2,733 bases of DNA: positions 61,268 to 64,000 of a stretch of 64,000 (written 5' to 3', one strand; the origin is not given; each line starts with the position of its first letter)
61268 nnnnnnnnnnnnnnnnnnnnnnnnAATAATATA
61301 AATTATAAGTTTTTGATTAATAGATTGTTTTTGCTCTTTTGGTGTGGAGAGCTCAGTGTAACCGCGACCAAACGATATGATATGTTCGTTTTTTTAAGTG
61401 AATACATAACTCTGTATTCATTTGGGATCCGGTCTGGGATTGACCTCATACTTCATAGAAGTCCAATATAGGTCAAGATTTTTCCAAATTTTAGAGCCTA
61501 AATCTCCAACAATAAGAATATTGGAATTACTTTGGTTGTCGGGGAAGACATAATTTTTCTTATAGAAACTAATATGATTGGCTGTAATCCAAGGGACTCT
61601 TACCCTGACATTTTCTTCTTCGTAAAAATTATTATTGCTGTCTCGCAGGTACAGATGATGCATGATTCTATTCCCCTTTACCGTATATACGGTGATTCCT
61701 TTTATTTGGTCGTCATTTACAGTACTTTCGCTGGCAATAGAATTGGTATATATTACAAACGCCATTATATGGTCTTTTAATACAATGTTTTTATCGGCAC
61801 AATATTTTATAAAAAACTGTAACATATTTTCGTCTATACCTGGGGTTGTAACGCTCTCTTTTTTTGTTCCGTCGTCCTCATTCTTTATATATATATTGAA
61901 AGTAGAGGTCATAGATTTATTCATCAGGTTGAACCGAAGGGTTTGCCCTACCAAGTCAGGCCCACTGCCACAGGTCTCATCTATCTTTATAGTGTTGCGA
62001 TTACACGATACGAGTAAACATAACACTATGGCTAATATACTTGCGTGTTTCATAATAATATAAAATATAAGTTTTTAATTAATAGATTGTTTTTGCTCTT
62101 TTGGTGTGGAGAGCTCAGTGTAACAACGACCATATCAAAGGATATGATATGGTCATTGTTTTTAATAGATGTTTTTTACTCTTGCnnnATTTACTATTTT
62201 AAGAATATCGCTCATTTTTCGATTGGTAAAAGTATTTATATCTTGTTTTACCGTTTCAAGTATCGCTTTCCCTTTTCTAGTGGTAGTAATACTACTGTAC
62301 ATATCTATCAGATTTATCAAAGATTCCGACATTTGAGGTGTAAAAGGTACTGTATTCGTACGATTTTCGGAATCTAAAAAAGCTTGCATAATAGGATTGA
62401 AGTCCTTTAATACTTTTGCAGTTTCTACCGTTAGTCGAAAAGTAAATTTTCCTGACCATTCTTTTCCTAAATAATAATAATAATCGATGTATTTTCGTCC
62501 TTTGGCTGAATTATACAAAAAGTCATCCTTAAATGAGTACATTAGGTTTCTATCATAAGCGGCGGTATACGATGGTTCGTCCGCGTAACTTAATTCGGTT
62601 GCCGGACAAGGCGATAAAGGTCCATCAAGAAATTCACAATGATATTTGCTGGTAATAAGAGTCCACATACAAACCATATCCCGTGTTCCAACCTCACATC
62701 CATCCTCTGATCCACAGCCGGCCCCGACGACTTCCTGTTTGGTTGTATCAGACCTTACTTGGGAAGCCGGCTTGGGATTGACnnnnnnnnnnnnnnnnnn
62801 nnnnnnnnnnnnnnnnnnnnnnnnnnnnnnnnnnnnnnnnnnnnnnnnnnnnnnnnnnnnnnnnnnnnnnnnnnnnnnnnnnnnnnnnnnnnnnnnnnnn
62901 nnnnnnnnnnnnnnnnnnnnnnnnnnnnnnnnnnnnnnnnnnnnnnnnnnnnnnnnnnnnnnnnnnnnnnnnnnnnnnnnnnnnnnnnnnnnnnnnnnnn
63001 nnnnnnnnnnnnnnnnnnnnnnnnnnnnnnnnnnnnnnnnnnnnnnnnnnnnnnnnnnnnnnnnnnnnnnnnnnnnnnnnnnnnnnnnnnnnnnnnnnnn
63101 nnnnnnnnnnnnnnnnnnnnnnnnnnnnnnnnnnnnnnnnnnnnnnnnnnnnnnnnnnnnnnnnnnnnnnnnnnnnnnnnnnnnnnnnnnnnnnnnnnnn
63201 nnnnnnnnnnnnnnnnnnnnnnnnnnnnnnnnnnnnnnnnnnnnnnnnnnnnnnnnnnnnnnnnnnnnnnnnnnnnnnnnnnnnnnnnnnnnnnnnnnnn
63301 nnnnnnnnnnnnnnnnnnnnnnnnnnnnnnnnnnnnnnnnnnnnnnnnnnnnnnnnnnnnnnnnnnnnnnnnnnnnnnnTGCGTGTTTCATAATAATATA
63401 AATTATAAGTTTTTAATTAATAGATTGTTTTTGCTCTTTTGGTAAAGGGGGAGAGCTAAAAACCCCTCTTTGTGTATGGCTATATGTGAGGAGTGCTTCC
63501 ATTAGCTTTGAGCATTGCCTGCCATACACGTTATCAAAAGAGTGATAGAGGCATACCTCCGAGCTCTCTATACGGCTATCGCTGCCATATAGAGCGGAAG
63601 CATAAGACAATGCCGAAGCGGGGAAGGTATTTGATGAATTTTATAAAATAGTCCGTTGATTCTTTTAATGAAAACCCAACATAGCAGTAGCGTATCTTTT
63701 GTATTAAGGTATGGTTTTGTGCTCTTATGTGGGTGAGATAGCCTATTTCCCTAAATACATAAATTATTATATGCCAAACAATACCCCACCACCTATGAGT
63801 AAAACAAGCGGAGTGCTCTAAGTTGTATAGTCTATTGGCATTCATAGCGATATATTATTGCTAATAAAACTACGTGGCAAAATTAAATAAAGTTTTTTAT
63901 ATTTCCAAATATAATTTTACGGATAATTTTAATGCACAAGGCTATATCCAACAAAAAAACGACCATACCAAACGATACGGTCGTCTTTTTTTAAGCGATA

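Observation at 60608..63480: Tandem triplication of a lipoprotein gene where only one copy retains a Cys-rich C-terminal domain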

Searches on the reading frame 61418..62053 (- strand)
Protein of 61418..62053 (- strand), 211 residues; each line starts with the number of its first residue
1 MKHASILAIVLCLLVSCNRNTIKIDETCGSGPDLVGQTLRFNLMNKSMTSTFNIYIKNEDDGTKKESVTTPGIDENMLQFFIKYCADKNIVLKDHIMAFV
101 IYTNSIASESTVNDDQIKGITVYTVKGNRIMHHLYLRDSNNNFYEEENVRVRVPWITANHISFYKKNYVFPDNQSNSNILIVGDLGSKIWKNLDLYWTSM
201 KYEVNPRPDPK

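Call 4: search_protein_families(library=pfam, proteins=[window:61418-62053:-], max_evalue=1)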
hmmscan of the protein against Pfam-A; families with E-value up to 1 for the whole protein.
window:61418-62053:- (211 aa): 1 family
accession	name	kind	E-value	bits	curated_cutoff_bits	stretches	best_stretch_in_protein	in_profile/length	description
PF18482.7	Pih1_fungal_CS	-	0.052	14.4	23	1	116-172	26-83/90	Fungal Pih1 CS domain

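Call 5: search_protein_families(library=ncbifam, proteins=[window:61418-62053:-], max_evalue=1)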
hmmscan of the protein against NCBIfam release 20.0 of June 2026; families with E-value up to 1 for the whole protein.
window:61418-62053:- (211 aa): 0 families

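Call 38: predict_structure(alignment_id=A4)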
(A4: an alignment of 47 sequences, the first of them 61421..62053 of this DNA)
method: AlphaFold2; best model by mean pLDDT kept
length: 211 residues; sequences in the alignment: 47
mean_pLDDT: 91.0   pTM: 0.82
mean pLDDT of the five models: 91.0, 90.3, 90.0, 89.8, 89.8
residues with pLDDT >= 90: 164; 70-90: 27; 50-70: 19; < 50: 1
segments of 3 or more residues with pLDDT < 50: none
pLDDT, mean of each block of 10 residues (from residue 1): 75 68 59 93 98 90 92 96 98 98 96 98 98 98 97 96 96 95 97 95 84 37
secondary structure, 60 per line:
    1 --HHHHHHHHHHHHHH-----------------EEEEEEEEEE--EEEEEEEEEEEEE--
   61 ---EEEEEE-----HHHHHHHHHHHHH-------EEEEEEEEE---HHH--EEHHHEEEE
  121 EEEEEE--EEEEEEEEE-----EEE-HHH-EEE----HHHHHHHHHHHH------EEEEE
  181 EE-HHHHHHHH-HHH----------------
elements in order: H3-16 E34-43 E46-58 E64-69 H75-87 E95-103 E117-126 E129-137 E143-145 E151-153 H158-169 E176-182 H184-191

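Call 63: search_protein_families(library=padloc, proteins=[window:61418-62053:-], max_evalue=1)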
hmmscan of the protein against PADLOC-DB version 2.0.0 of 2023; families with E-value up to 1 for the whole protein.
window:61418-62053:- (211 aa): 0 families

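Call 92: search_protein_families(library=pfam, alignment_id=A4, max_evalue=1)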
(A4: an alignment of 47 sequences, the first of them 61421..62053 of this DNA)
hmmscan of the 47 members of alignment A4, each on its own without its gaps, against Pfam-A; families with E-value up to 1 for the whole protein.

A. member 1, window:61421-62053:- (211 aa): 1 family
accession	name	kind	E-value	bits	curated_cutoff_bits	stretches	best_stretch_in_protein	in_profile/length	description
PF18482.7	Pih1_fungal_CS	-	0.052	14.4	23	1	116-172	26-83/90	Fungal Pih1 CS domain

B. families by the number of members that match (of 47 scanned): 38 families (the first 25 are shown)
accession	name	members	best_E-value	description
PF18482.7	Pih1_fungal_CS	3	0.019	Fungal Pih1 CS domain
PF08290.16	Hep_core_N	3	0.059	Hepatitis core protein, putative zinc finger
PF19703.4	DUF6201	2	0.033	Family of unknown function (DUF6201)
PF19039.6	ASK_PH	2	0.047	ASK kinase PH domain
PF20119.4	DUF6509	2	0.18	Family of unknown function (DUF6509)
PF12541.14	DUF3737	1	0.00069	Protein of unknown function (DUF3737)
PF12729.13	4HB_MCP_1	1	0.0019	Four helix bundle sensory module for signal transduction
PF23277.2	Ig_Dlec1_1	1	0.0036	Deleted in lung and esophageal cancer protein 1 Ig domain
PF21050.3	ARMC9_ARM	1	0.0058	LisH domain-containing protein ARMC9, ARM repeats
PF18730.6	HEPN_Cthe2314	1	0.006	Cthe_2314-like HEPN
PF25084.1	LbH_EIF2B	1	0.013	EIF2B subunit epsilon LbH domain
PF00053.31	EGF_laminin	1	0.019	Laminin EGF domain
PF16238.11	DUF4897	1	0.032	Domain of unknown function (DUF4897)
PF18314.6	FAS_I_H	1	0.033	Fatty acid synthase type I helical domain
PF16339.10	DUF4969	1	0.04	Domain of unknown function (DUF4969)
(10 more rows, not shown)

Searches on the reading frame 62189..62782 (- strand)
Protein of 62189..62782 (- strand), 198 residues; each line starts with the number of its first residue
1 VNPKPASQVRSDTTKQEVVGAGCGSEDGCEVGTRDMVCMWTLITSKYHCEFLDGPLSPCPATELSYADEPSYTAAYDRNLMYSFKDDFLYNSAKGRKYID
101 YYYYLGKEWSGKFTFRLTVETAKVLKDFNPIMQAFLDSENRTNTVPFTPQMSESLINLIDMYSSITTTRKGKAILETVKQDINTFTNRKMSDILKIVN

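Call 14: find_homologous_proteins(query=window:62189-62782:-, max_evalue=0.01)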
Query seq(198 aa) (198 aa): 1 proteins with E <= 0.01 among 58 candidates.
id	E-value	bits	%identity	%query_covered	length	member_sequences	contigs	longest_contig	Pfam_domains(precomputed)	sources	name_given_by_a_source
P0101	1.1e-32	131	49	61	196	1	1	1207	-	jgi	jgi:hypothetical protein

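Call 24: search_protein_families(library=ncbifam, alignment_id=A2, max_evalue=1)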
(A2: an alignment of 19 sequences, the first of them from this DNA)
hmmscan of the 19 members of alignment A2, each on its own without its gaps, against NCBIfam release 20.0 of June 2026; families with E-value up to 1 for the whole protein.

A. member 1, seq(182 aa): 1 family
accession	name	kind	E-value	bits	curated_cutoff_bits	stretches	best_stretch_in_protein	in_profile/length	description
NF041770.1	CFI_box_CTERM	domain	0.051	13.4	40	1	64-89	18-43/69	CFI-box-CTERM domain-containing protein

B. families by the number of members that match (of 19 scanned): 10 families
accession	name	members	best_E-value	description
NF041770.1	CFI_box_CTERM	14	2.2e-05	CFI-box-CTERM domain-containing protein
NF008750.0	PRK11784.1-2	1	0.012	tRNA 2-selenouridine(34) synthase MnmH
NF011207.0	PRK14613.1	1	0.054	4-(cytidine 5'-diphospho)-2-C-methyl-D-erythritol kinase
NF000027.1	156720500_bleO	1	0.059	bleomycin binding protein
NF040746.1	reduct_C_beta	1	0.059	glycine/sarcosine/betaine reductase complex component C subunit beta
NF009203.0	PRK12551.1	1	0.091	ATP-dependent Clp protease proteolytic subunit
TIGR02166.1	dmsA_ynfE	1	0.096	DMSO/selenate family reductase complex A subunit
NF007597.0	PRK10241.1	1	0.11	hydroxyacylglutathione hydrolase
TIGR02513.1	type_III_yscB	1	0.12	YscB family type III secretion system chaperone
NF007257.0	PRK09706.1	1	0.18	transcriptional repressor DicA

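Call 25: search_protein_families(library=pfam, alignment_id=A2, max_evalue=1)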
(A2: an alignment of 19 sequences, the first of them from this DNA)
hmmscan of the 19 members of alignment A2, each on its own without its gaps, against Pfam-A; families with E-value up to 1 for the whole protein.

A. member 1, seq(182 aa): 1 family
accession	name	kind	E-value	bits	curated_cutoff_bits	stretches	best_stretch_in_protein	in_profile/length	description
PF15601.11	Imm70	-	0.12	12.5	26.7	1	109-174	67-127/131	Immunity protein 70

B. families by the number of members that match (of 19 scanned): 17 families
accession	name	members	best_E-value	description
PF15601.11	Imm70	3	0.076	Immunity protein 70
PF23277.2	Ig_Dlec1_1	1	0.00061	Deleted in lung and esophageal cancer protein 1 Ig domain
PF12729.13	4HB_MCP_1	1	0.006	Four helix bundle sensory module for signal transduction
PF13281.12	MAP3K_TRAF_bd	1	0.016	MAP3K TRAFs-binding domain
PF01025.24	GrpE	1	0.036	GrpE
PF07814.18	WAPL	1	0.046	Wings apart-like protein regulation of heterochromatin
PF08956.15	DUF1869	1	0.047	Domain of unknown function (DUF1869)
PF13333.12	rve_2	1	0.051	Integrase core domain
PF22434.1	PilW_C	1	0.054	PilW, C-terminal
PF01433.26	Peptidase_M1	1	0.099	Peptidase family M1 domain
PF07997.16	DUF1694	1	0.11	Protein of unknown function (DUF1694)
PF03202.18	Lipoprotein_10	1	0.13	Putative mycoplasma lipoprotein, C-terminal region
PF17333.7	DEFB136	1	0.16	Beta defensin 136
PF01466.24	Skp1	1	0.18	Skp1 family, dimerisation domain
PF01936.24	NYN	1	0.25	NYN domain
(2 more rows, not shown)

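Call 27: find_homologous_proteins(query=A2, max_evalue=0.001)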
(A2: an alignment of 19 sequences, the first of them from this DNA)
Query A2 (19 sequences) (182 aa, profile of the alignment): 2 proteins with E <= 0.001 among 1237 candidates.
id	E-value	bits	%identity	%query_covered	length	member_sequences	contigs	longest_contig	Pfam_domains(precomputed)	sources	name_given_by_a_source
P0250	6.4e-21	93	27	71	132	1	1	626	-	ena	-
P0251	2.2e-9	55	25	55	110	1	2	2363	-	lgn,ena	-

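Call 32: search_solved_structures(query=A3, max_evalue=1)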
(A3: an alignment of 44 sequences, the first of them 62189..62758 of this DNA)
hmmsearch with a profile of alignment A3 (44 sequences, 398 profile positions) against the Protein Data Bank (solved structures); distinct sequences matched with E-value up to 1: 3.
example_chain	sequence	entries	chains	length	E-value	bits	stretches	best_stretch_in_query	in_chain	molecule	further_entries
6h3i_B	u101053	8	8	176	0.34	13.1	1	1-72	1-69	Peptidyl-prolyl cis-trans isomerase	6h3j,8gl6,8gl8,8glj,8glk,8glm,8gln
6all_A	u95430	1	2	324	0.4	12.9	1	1-52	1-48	Fe(3+)-citrate-binding protein yfmC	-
9hjm_I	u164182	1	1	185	0.42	12.8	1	2-106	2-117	Peptidyl-prolyl cis-trans isomerase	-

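Call 36: predict_structure(alignment_id=A3)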
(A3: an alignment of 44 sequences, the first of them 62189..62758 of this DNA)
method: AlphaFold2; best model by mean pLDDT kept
length: 190 residues; sequences in the alignment: 44
mean_pLDDT: 87.6   pTM: 0.78
mean pLDDT of the five models: 87.6, 86.7, 84.3, 84.2, 84.0
residues with pLDDT >= 90: 116; 70-90: 58; 50-70: 6; < 50: 10
segments of 3 or more residues with pLDDT < 50: 1-9
pLDDT, mean of each block of 10 residues (from residue 1): 40 79 85 81 74 75 83 94 94 92 91 95 97 96 98 98 98 98 96
secondary structure, 60 per line:
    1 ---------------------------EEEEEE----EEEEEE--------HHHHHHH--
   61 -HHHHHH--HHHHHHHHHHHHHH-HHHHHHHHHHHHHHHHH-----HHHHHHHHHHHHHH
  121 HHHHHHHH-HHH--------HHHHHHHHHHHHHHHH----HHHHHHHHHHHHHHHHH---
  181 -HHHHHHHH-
elements in order: E28-33 E38-43 H52-58 H62-67 H70-83 H85-101 H107-128 H141-156 H161-177 H182-189

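Call 64: fold_search(model_id=the predicted structure, library=pdb)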
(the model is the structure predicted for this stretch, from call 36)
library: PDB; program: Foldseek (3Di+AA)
matches with E <= 10: 61; with E <= 0.001: 0
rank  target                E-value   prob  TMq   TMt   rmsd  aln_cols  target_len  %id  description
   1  3uit_C                1.8e+00  0.30  0.27  0.21   7.9       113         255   12  Overall structure of Patj/Pals1/Mals complex (released 2012-02-22)
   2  3qia                  1.8e+00  0.08  0.23  0.10  10.2       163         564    8  Crystal structure of P-loop G237A mutant of subunit A of the A1AO ATP synthase (released 2011-10-05)
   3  7b5m_H                2.3e+00  0.03  0.16  0.14  22.1       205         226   12  Ubiquitin ligation to F-box protein substrates by SCF-RBR E3-E3 super-assembly: CUL1-RBX1-SKP1-SKP2-CKSHS1-p27~Ub~ARIH (released 2021-02-17)
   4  3nd8                  2.4e+00  0.08  0.23  0.11  10.2       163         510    8  Structural characterization for the nucleotide binding ability of subunit A of the A1AO ATP synthase (released 2011-03-30)
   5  9hny_FI               2.7e+00  0.03  0.17  0.11  20.7       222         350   12  Mitoribosomal small subunit in complex with Mettl15 and Mettl17 (released 2025-03-26)
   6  3gqb_A                3.1e+00  0.05  0.18  0.09  11.0       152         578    9  Crystal Structure of the A3B3 complex from V-ATPase (released 2009-11-24)
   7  4hwh_D                3.3e+00  0.16  0.22  0.40   6.2        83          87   13  Crystal structure of ATBAG4 (released 2013-05-29)
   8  3qjy                  3.5e+00  0.06  0.24  0.11   9.5       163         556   10  Crystal structure of P-loop G234A mutant of subunit A of the A1AO ATP synthase (released 2011-10-05)
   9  4wyq_A                3.7e+00  0.13  0.20  0.31   7.3        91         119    9  Crystal structure of the Dicer-TRBP interface (released 2014-12-17)
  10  3i4l                  3.7e+00  0.07  0.23  0.11   9.8       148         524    7  Structural characterization for the nucleotide binding ability of subunit A with AMP-PNP of the A1AO ATP synthase (released 2010-01-12)
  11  9y59_F                3.9e+00  0.09  0.27  0.30   9.2       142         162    8  Crystal structure of CSD20f3B, a designed switching binder to CSD20f3A (released 2025-09-17)
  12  6usr_A                4.1e+00  0.03  0.19  0.09  17.3       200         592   10  Telomerase Reverse Transcriptase ternary complex, TERT:DNA:dGpCpp (released 2020-06-17)
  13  9s9k_A                4.3e+00  0.05  0.21  0.22  16.9       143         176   11  S. islandicus CdvB (semi open) (released 2026-01-28)
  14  2ib0_B                4.3e+00  0.03  0.16  0.21  17.3       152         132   10  Crystal structure of a conserved hypothetical protein, rv2844, from Mycobacterium tuberculosis (released 2006-09-26)
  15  6sg9_FI               4.6e+00  0.02  0.18  0.12  20.2       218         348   12  Head domain of the mt-SSU assemblosome from Trypanosoma brucei (released 2019-09-18)
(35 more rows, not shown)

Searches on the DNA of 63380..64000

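Call 60: search_rna_families(source=window, start=63380, end=64000, threshold=evalue, max_evalue=1)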
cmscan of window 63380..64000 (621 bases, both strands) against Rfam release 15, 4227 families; matches with E-value up to 1: 4.
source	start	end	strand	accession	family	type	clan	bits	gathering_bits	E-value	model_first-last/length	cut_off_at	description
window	63943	64000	-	RF02362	Yfr10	Gene; sRNA;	-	22.9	43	0.56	22-78/78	5'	Cyanobacterial functional RNA 10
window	63911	63991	+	RF00506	Thr_leader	Cis-reg; leader;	-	19.7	55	0.34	1-118/118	no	Threonine operon leader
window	63953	64000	-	RF02377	SurA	Gene; sRNA;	-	19.2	100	0.0065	229-279/279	5'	SurA sRNA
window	63626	63752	+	RF01295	SCARNA7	Gene; snRNA; snoRNA; scaRNA;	-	12.4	65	0.81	1-330/330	no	Small Cajal body-specific RNA 7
